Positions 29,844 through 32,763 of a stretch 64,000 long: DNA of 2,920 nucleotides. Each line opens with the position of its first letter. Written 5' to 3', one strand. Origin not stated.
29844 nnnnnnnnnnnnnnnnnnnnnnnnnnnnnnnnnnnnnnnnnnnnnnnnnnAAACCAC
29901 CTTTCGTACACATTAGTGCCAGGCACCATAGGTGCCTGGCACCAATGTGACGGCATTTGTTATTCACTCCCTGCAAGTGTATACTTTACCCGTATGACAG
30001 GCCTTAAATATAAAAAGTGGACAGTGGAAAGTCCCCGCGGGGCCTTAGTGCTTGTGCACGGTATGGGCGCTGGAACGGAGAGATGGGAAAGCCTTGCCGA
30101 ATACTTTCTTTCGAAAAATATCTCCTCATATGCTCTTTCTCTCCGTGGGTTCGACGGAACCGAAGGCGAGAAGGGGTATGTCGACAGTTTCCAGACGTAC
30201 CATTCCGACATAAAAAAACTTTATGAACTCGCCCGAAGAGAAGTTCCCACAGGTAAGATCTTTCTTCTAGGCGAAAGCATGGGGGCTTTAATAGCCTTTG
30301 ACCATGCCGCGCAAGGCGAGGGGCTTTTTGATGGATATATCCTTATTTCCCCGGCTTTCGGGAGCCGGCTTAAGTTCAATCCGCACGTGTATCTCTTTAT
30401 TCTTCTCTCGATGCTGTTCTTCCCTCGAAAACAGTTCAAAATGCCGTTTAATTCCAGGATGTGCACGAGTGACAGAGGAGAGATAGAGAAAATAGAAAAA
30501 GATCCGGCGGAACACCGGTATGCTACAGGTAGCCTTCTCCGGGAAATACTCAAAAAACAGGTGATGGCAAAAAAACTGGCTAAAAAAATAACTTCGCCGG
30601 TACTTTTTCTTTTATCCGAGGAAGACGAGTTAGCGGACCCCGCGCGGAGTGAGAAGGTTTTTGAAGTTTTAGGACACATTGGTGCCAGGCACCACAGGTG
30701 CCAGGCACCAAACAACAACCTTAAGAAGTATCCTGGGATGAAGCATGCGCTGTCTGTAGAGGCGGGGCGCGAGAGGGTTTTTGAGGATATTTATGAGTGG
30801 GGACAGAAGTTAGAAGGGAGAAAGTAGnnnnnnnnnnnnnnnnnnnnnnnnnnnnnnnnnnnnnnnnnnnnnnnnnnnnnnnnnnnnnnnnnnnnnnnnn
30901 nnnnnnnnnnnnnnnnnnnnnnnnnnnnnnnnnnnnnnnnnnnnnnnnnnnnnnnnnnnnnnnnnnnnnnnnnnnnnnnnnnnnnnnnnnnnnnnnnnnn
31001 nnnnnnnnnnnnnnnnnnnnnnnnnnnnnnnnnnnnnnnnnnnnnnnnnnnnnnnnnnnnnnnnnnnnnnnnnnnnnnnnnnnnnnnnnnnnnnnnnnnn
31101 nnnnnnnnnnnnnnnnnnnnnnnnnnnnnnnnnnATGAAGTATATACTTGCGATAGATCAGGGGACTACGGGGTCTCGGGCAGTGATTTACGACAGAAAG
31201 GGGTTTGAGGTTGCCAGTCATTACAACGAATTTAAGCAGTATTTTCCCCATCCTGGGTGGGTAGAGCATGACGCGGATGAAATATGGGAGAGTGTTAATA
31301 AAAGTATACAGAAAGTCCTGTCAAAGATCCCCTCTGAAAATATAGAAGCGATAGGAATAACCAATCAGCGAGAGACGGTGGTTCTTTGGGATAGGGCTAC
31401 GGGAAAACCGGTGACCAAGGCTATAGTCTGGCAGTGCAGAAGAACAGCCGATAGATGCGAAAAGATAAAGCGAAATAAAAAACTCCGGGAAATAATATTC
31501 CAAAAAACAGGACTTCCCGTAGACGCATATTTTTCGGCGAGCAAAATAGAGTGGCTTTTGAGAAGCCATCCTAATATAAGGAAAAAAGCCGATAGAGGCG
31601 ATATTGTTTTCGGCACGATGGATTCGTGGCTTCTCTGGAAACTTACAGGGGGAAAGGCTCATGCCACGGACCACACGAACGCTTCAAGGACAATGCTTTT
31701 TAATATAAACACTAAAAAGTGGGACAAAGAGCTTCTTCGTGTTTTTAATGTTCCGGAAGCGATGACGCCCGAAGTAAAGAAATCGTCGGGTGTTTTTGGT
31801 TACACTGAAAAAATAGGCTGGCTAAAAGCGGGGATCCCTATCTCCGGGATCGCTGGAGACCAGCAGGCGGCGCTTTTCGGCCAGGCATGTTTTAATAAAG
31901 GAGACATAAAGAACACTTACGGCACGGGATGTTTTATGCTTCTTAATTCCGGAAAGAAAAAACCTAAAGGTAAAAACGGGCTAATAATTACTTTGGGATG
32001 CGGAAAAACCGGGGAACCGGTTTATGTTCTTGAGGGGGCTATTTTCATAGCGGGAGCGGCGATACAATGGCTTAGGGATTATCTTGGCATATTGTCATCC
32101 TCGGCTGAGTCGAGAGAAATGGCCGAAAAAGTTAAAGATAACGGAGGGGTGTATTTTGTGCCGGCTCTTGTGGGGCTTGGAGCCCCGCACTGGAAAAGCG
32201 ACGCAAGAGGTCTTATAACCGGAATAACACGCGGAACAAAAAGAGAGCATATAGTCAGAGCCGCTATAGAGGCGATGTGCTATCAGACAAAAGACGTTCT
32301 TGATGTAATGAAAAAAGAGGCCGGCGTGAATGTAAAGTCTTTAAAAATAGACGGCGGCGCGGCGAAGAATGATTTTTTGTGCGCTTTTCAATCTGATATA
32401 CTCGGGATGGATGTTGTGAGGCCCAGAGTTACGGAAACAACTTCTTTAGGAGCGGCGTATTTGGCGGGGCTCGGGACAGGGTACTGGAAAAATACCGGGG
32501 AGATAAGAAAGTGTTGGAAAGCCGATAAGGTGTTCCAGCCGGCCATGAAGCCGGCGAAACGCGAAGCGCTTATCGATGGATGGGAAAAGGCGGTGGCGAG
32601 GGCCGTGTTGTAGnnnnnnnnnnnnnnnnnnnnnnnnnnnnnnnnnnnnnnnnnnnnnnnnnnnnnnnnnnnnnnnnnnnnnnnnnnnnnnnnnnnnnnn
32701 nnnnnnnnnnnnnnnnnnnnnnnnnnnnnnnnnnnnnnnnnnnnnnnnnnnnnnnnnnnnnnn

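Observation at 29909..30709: Paired 13-bp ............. palindromes bracket an alpha/beta-hydrolase gene and are inserted in-frame into its 3' end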

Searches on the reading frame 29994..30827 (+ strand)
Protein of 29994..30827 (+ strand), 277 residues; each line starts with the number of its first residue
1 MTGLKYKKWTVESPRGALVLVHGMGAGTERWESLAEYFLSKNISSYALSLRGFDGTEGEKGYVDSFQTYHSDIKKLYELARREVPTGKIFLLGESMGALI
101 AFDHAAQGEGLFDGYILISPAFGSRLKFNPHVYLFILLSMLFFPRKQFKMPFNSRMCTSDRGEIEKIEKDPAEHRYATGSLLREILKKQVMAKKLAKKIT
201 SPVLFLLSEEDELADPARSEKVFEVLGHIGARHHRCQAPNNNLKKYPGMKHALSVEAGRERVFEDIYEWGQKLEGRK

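Call 12: search_protein_families(library=pfam, proteins=[window:29994-30827:+])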
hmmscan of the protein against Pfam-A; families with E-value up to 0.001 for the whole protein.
window:29994-30827:+ (277 aa): 4 families
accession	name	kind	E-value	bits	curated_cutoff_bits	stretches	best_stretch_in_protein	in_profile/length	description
PF12146.15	Hydrolase_4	-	1.4e-45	156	27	1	13-256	2-237/239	Serine aminopeptidase, S33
PF00561.26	Abhydrolase_1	-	1.5e-12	48.2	25.8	1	17-123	2-103/245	alpha/beta hydrolase fold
PF12697.13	Abhydrolase_6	-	9e-11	43.3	26.3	1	18-221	1-178/217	Alpha/beta hydrolase family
PF02230.22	Abhydrolase_2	-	0.00063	20.1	23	0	54-131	75-149/217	Phospholipase/Carboxylesterase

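Call 13: find_homologous_proteins(query=window:29994-30827:+)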
Query window:29994-30827:+ (277 aa): 60 proteins with E <= 0.001 among 1257 candidates.
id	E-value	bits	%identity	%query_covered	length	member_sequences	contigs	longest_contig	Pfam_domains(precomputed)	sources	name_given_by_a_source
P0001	2.2e-180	616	99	100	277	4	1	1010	PF12697.14,PF00561.27,PF12146.16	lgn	-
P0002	2.6e-143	495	77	96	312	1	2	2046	PF12697.14,PF00561.27,PF12146.16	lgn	-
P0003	6.2e-136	470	75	97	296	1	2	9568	PF12697.14,PF00561.27,PF12146.16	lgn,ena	-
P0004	3.6e-130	452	73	97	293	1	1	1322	PF12697.14,PF00561.27,PF12146.16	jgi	jgi:alpha-beta hydrolase superfamily lysophospholipase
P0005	1.9e-116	407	68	97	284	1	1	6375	PF12697.14,PF00561.27,PF12146.16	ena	-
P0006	3.9e-115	402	66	96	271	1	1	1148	PF12697.14,PF00561.27,PF12146.16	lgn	-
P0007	1.6e-110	387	67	96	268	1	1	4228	PF12697.14,PF00561.27,PF12146.16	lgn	-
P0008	1.3e-108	381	63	97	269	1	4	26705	PF12697.14,PF00561.27,PF12146.16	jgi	jgi:alpha-beta hydrolase superfamily lysophospholipase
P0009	3.6e-107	376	65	96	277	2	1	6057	PF12697.14,PF00561.27,PF12146.16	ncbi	-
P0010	1.1e-106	375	64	97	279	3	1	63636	PF12697.14,PF00561.27,PF12146.16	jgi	-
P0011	7.7e-103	362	62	99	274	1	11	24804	PF12697.14,PF00561.27,PF12146.16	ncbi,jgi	jgi:acylglycerol lipase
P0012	3.0e-73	265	50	97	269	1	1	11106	PF12697.14,PF00561.27,PF12146.16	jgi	-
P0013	2.0e-70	256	47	98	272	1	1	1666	PF12697.14,PF00561.27,PF12146.16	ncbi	-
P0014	3.0e-70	255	50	97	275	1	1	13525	PF12697.14,PF00561.27,PF12146.16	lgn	-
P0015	2.4e-68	249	47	97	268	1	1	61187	PF12697.14,PF00561.27,PF12146.16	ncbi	ncbi:MAG: alpha/beta fold hydrolase [Candidatus Omnitrophota bacterium]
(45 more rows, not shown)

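Call 16: find_encoding_contigs(protein=P0002, flank=3000, max_places=3)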
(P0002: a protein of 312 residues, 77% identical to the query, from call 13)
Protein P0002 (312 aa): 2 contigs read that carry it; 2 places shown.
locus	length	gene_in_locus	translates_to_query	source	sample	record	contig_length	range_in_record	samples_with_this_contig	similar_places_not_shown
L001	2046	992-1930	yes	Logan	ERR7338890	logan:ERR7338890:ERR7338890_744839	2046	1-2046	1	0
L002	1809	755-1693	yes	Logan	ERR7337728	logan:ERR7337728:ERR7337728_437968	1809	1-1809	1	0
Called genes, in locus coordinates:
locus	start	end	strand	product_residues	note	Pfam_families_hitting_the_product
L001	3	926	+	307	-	?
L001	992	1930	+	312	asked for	PF12146:Hydrolase_4, PF00561:Abhydrolase_1, PF12697:Abhydrolase_6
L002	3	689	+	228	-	?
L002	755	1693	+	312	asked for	PF12146:Hydrolase_4, PF00561:Abhydrolase_1, PF12697:Abhydrolase_6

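Call 17: find_encoding_contigs(protein=P0003, flank=5000, max_places=3)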
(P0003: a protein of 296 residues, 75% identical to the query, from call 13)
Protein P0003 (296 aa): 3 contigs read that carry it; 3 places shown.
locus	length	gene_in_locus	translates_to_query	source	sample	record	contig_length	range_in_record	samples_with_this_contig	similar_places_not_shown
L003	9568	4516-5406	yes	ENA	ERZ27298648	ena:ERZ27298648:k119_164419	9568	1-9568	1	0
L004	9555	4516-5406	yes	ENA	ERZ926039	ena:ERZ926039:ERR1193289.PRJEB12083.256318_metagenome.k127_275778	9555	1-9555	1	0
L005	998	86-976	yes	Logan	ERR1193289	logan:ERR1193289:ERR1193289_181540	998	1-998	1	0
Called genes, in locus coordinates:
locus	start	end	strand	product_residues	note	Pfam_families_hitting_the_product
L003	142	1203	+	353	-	PF05343:Peptidase_M42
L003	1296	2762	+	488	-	PF08308:PEGA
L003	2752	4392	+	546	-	PF13632:Glyco_trans_2_3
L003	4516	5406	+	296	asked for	PF00561:Abhydrolase_1, PF12146:Hydrolase_4, PF12697:Abhydrolase_6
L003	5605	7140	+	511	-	PF00370:FGGY_N, PF02782:FGGY_C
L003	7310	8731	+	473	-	PF01266:DAO, PF01494:FAD_binding_3 (faint), PF07992:Pyr_redox_2 (faint), PF13738:Pyr_redox_3 (faint), PF04324:Fer2_BFD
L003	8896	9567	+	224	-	?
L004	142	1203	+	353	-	PF05343:Peptidase_M42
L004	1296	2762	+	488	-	PF08308:PEGA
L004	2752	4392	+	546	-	PF13632:Glyco_trans_2_3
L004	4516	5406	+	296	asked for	PF00561:Abhydrolase_1, PF12146:Hydrolase_4, PF12697:Abhydrolase_6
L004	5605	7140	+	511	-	PF00370:FGGY_N, PF02782:FGGY_C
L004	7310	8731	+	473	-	PF01266:DAO, PF01494:FAD_binding_3 (faint), PF07992:Pyr_redox_2 (faint), PF13738:Pyr_redox_3 (faint), PF04324:Fer2_BFD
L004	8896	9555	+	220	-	?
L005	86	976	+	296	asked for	PF00561:Abhydrolase_1, PF12146:Hydrolase_4, PF12697:Abhydrolase_6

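Call 18: find_encoding_contigs(protein=P0004, flank=3000, max_places=3)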
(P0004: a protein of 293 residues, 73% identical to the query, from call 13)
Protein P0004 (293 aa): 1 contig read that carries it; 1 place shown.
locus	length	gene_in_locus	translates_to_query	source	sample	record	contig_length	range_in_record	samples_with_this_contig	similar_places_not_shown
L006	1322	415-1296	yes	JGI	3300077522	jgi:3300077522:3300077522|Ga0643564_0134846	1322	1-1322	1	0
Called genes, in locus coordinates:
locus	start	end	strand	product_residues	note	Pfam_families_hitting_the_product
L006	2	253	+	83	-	?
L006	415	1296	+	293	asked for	PF00561:Abhydrolase_1, PF12146:Hydrolase_4, PF12697:Abhydrolase_6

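Call 41: list_cluster_members(proteins=[P0009, P0011, P0061, P0001])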
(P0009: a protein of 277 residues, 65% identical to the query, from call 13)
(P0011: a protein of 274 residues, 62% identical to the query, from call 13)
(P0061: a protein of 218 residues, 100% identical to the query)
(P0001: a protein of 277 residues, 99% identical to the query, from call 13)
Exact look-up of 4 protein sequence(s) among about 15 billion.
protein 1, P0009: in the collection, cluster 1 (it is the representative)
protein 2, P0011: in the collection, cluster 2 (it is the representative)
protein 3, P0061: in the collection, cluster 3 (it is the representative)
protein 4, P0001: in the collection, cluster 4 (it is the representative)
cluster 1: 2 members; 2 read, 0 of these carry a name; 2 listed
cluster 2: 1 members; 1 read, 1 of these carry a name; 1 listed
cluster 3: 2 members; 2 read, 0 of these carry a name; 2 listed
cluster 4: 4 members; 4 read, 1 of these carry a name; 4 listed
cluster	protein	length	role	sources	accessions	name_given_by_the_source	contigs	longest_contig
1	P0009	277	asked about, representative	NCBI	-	-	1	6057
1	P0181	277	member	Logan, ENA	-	-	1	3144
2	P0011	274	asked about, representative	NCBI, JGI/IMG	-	acylglycerol lipase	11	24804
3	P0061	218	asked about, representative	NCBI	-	-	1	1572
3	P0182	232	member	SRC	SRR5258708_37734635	-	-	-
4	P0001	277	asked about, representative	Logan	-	-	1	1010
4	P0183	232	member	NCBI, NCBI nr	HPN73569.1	MAG TPA: alpha/beta fold hydrolase, partial [Candidatus Omnitrophota bacterium] | alpha/beta fold hydrolase [Candidatus Omnitrophota bacterium]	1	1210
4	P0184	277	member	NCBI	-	-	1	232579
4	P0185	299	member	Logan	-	-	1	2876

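Call 53: predict_structure(alignment_id=A1)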
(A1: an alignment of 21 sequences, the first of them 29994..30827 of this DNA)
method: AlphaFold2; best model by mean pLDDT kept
length: 277 residues; sequences in the alignment: 21
mean_pLDDT: 90.3   pTM: 0.90
mean pLDDT of the five models: 90.3, 89.0, 88.7, 88.4, 86.5
residues with pLDDT >= 90: 207; 70-90: 54; 50-70: 5; < 50: 11
segments of 3 or more residues with pLDDT < 50: 229-236
pLDDT, mean of each block of 10 residues (from residue 1): 82 97 87 97 96 85 90 96 96 97 91 96 92 92 93 93 91 88 95 93 95 95 78 50 94 91 97 73
secondary structure, 60 per line:
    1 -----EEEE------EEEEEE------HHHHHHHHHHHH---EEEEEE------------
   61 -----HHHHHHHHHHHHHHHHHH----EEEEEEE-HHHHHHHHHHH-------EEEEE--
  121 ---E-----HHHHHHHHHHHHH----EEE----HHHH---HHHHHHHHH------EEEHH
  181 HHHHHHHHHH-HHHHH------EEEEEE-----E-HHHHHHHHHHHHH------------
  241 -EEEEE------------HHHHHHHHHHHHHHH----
elements in order: E6-9 E16-21 H28-39 E43-48 H66-83 E88-94 H96-106 E114-118 H130-142 E147-149 H154-157 H161-169 E176-178 H179-190 H192-196 E203-208 H216-228 E242-246 H259-273

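Call 66: search_solved_structures(query=window:29994-30827:+, show_alignments=1, max_evalue=1e-10)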
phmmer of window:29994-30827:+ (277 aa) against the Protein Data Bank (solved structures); distinct sequences matched with E-value up to 1e-10: 12.
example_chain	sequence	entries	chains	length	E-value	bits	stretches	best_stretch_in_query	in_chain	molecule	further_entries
6eic_C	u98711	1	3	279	1e-19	74.5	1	5-269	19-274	Mycobacterium Tuberculosis Monoglyceride Lipase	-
9rhw_A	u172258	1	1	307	1.4e-19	74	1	5-269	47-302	Monoacylglycerol lipase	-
7p0y_A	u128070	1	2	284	2.1e-19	73.5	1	5-269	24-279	Monoacylglycerol lipase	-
7ozm_A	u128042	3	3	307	2.8e-19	73.1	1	5-269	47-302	Monoacylglycerol lipase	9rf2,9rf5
3jw8_A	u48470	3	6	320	1.2e-14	57.9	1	12-255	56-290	MGLL protein | MONOGLYCERIDE LIPASE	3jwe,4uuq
3hju_A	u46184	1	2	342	1.5e-14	57.6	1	12-255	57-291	Monoglyceride lipase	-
6ax1_A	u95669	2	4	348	1.5e-14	57.5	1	12-254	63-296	Monoglyceride lipase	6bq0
3pe6_A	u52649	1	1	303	2.9e-14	56.6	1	12-255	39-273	Monoglyceride lipase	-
5zun_A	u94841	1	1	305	2.9e-14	56.6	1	12-255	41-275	Monoglyceride lipase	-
7prm_A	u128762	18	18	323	3.4e-14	56.4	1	12-255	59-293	Monoglyceride lipase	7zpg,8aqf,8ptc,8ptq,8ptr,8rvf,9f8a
7l4t_A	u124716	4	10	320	3.4e-14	56.4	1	12-255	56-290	Monoglyceride lipase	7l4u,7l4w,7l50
6qe2_A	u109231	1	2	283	1.5e-11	47.7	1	14-226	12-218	Monoacylglycerol lipase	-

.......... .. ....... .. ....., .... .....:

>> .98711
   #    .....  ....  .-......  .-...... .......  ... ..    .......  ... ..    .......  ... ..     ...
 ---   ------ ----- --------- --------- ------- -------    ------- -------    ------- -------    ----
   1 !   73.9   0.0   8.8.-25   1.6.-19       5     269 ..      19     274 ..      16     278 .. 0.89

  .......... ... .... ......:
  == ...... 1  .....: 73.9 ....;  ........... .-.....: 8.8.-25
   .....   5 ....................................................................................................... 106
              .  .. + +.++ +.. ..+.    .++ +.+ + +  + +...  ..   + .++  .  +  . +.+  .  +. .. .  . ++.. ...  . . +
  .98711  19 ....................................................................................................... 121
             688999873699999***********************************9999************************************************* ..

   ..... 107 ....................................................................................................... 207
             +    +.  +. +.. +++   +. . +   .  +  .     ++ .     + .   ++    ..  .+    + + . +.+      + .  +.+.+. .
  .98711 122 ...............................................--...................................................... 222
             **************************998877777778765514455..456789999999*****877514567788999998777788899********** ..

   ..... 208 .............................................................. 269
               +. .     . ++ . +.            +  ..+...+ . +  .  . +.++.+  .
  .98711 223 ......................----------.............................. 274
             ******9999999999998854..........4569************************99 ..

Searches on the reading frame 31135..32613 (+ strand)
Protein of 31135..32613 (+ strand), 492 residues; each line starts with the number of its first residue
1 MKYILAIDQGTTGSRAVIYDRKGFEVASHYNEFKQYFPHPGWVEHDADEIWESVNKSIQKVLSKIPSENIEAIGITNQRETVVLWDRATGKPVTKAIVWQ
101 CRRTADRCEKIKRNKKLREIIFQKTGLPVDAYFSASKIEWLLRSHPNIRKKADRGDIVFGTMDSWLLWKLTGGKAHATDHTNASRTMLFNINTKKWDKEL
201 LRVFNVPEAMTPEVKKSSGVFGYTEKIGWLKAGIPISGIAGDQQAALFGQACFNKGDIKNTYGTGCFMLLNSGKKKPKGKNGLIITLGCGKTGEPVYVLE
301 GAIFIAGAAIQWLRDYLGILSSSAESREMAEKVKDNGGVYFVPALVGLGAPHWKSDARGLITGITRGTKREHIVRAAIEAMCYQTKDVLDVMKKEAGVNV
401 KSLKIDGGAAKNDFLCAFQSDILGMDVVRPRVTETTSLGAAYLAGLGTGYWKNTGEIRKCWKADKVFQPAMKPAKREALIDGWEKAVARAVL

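Call 11: find_encoding_contigs(protein=window:31135-32613:+, flank=10000, max_places=6)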
Protein window:31135-32613:+ (492 aa): no gene with exactly this product is on record in the collection.

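Call 12: search_protein_families(library=pfam, proteins=[window:31135-32613:+])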
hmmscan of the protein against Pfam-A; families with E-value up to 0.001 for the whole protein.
window:31135-32613:+ (492 aa): 2 families
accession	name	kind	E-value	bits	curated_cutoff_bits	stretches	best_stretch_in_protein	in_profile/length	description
PF00370.27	FGGY_N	-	8e-81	271.7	28.8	1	3-249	1-245/245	FGGY family of carbohydrate kinases, N-terminal domain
PF02782.22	FGGY_C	-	8e-44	150.2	27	1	260-445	3-195/198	FGGY family of carbohydrate kinases, C-terminal domain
